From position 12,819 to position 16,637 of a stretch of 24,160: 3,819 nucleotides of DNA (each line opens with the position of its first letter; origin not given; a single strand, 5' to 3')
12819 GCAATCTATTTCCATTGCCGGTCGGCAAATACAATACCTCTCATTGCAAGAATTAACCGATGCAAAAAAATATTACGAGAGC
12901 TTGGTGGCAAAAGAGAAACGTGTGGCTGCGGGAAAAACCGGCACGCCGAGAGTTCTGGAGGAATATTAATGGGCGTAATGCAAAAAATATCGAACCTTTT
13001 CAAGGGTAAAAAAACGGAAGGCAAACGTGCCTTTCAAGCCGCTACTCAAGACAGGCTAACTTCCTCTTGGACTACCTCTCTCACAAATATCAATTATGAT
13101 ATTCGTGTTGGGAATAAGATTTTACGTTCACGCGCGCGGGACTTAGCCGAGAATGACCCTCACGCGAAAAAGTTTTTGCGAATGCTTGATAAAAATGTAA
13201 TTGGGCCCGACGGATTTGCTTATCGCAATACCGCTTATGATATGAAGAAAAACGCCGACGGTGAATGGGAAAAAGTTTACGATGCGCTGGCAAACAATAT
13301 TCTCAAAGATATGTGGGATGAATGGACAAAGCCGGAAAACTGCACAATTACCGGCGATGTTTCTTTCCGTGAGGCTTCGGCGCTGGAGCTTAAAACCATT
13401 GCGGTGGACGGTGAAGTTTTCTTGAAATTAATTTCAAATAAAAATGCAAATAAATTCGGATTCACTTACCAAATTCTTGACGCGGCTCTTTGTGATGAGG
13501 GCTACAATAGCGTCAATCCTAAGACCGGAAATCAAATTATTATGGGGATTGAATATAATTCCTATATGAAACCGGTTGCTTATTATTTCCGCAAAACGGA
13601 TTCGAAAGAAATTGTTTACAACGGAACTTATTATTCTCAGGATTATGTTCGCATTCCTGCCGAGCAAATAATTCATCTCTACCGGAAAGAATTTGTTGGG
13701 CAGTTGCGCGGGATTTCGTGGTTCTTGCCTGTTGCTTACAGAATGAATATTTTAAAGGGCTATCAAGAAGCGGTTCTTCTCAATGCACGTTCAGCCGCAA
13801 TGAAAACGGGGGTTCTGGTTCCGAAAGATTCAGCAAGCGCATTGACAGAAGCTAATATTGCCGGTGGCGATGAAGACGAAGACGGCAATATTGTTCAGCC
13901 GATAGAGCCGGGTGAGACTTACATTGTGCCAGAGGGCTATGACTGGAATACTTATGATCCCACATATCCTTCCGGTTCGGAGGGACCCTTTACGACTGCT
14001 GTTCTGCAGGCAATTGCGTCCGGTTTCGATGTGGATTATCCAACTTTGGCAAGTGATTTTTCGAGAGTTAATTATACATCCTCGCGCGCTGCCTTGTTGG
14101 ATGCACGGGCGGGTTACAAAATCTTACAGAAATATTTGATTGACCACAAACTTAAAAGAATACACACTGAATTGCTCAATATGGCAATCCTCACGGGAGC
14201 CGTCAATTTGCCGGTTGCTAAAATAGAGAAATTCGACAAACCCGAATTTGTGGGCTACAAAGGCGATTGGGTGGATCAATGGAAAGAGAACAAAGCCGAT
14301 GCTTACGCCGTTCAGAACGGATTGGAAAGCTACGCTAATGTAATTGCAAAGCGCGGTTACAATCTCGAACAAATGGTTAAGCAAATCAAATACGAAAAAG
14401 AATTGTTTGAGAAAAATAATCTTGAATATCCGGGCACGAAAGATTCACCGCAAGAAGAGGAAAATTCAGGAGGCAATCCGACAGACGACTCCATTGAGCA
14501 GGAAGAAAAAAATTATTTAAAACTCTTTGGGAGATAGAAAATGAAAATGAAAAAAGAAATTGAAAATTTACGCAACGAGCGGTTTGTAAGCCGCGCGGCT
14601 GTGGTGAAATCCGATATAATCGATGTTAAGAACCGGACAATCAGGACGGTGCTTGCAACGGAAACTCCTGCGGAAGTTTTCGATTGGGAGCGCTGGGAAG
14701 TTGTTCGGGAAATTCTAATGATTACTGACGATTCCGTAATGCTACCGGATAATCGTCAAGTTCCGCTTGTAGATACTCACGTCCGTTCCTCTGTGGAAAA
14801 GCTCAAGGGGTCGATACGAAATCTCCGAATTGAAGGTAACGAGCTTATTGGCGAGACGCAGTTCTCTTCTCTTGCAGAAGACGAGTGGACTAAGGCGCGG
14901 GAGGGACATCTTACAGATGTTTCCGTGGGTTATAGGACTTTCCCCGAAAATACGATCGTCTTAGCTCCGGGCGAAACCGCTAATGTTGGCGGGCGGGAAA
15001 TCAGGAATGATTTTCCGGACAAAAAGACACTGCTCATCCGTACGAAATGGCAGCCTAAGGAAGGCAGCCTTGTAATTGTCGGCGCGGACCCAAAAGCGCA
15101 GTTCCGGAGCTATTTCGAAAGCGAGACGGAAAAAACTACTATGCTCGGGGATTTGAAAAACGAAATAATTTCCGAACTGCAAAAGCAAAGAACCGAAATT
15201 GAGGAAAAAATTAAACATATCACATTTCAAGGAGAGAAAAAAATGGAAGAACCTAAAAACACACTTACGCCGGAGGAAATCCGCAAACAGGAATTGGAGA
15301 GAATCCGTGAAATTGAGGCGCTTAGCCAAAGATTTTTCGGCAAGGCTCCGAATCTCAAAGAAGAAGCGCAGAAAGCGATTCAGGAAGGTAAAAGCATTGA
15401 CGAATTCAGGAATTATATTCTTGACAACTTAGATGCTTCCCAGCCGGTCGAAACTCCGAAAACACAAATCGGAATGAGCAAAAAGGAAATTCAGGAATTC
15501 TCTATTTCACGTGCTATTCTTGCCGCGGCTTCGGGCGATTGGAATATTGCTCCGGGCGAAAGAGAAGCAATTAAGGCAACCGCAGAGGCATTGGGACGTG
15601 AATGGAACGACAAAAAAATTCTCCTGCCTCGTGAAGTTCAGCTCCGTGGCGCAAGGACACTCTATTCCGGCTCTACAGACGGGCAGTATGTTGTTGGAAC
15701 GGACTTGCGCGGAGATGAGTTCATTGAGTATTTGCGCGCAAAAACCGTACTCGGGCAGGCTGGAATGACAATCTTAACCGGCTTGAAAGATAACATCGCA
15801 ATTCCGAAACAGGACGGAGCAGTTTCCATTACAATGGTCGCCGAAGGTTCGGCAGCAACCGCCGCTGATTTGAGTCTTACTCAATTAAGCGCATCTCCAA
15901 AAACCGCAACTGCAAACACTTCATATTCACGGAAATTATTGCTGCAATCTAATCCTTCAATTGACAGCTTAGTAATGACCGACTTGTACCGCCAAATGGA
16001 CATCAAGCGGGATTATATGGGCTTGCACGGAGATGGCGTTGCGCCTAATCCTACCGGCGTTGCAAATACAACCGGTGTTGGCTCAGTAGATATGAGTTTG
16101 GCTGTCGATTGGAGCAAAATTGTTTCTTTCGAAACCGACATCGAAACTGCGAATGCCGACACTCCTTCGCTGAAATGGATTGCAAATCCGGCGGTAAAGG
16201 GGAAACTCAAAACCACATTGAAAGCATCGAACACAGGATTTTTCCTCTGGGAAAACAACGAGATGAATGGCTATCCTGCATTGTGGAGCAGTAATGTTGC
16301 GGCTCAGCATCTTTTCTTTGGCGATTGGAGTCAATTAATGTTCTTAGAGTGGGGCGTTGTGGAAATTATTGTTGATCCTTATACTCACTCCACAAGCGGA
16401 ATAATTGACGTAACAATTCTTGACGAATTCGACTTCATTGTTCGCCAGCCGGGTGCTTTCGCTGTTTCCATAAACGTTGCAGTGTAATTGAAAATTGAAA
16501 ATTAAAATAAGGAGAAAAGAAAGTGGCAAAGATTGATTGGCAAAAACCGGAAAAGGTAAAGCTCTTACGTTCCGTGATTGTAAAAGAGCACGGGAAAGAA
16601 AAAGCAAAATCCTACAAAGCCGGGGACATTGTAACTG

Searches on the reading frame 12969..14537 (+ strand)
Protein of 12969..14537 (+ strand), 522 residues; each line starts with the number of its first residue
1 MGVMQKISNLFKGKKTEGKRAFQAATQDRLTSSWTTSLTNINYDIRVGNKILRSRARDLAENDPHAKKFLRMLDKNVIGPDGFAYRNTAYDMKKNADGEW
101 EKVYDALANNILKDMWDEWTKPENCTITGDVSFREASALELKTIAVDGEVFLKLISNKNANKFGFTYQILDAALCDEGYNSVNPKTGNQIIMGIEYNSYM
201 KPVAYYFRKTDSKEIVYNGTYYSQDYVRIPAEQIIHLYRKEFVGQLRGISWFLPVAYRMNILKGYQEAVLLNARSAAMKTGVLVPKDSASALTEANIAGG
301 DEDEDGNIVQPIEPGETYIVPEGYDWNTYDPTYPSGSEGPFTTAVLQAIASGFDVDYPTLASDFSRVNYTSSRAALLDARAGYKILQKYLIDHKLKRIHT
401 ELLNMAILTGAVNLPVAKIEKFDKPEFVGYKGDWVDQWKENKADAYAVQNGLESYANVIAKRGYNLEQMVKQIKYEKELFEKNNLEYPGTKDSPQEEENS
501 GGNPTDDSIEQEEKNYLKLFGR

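Call 8: search_protein_families(library=pfam, proteins=[window:12969-14537:+], max_evalue=0.01)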
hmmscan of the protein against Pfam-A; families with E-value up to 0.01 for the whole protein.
window:12969-14537:+ (522 aa): 1 family
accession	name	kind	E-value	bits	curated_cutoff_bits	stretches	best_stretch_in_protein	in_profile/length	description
PF05136.18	Phage_portal_2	-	1.1e-76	258.8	32.9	1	28-387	2-354/354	Phage portal protein, lambda family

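Call 9: search_protein_families(library=phrogs, proteins=[window:12969-14537:+], max_evalue=0.01)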
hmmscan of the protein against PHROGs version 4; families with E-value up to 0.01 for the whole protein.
window:12969-14537:+ (522 aa): 3 families
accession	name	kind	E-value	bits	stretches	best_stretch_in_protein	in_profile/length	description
phrog_21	-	head and packaging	2e-85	288.6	1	16-508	36-529/1362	portal protein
phrog_537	-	head and packaging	1.6e-30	107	1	304-507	20-228/233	portal protein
phrog_33813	-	unknown function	4.3e-09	37.4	1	19-140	30-143/160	-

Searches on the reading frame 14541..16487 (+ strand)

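Call 8: search_protein_families(library=pfam, proteins=[window:14541-16487:+], max_evalue=0.01)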
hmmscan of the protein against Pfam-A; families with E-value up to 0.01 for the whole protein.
window:14541-16487:+ (648 aa): 1 family
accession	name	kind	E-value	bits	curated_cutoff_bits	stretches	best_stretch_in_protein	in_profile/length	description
PF05065.19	Phage_capsid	-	1.5e-29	103.8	24.2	1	381-642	1-277/280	Phage capsid family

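Call 9: search_protein_families(library=phrogs, proteins=[window:14541-16487:+], max_evalue=0.01)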
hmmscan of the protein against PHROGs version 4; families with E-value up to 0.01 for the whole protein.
window:14541-16487:+ (648 aa): 5 families
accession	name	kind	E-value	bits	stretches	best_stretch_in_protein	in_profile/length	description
phrog_617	-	head and packaging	5.7e-90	304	1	18-646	11-624/626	major head protein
phrog_4523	-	head and packaging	4e-34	119.3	1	11-356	9-335/644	major head and protease protein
phrog_10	-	head and packaging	1.6e-24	87.9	1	202-642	250-632/752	major head protein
phrog_2263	-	head and packaging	9e-08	32.5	1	258-609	201-508/551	major head protein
phrog_11321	-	unknown function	0.00074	20.1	0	78-131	37-94/327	-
